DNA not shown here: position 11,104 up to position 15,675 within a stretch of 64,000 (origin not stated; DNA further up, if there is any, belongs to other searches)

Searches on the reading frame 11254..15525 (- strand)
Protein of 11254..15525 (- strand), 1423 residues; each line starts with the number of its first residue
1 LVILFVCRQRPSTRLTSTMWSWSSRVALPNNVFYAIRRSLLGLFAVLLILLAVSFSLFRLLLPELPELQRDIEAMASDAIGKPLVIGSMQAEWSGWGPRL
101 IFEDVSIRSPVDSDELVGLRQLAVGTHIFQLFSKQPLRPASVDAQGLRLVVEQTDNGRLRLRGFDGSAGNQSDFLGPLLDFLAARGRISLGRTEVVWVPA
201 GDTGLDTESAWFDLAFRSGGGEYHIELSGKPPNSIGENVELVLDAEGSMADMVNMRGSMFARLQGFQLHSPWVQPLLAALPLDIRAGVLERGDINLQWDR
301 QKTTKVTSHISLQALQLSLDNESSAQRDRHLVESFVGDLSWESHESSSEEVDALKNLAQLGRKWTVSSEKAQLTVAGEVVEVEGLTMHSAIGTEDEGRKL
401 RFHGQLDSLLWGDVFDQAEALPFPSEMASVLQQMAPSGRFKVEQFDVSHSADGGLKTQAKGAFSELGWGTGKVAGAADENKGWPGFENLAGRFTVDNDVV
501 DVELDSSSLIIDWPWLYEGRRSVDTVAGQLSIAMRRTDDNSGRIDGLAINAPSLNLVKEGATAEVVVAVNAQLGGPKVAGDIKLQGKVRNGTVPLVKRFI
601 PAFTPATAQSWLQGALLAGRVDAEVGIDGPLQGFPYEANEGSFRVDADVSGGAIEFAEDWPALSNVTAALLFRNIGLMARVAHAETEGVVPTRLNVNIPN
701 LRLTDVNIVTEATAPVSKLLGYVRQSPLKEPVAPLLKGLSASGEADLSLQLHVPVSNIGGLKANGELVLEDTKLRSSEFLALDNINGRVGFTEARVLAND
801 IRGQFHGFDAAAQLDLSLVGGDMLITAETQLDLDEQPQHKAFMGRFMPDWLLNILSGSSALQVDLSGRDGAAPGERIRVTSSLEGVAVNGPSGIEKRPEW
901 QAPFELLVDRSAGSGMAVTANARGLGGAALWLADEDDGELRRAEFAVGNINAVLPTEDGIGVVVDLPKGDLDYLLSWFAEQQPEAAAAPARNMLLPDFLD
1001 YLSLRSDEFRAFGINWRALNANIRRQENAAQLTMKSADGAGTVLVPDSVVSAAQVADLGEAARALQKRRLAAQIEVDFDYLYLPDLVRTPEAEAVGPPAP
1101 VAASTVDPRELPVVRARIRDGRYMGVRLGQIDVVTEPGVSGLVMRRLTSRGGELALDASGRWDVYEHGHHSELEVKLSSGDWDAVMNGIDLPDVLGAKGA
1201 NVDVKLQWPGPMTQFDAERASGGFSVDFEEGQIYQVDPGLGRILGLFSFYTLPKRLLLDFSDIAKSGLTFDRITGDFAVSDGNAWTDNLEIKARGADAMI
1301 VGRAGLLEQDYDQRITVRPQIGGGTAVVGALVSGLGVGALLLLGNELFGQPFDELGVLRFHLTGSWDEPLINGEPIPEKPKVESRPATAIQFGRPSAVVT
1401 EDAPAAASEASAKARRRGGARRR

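Call 43: search_protein_families(library=pfam, proteins=[window:11254-15525:-], max_evalue=0.00001)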
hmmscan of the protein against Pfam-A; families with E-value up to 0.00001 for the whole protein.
window:11254-15525:- (1423 aa): 1 family
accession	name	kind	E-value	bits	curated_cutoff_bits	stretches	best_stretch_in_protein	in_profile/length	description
PF13116.12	YhdP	-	6.1e-175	584.7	46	1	38-1371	9-1224/1224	YhdP protein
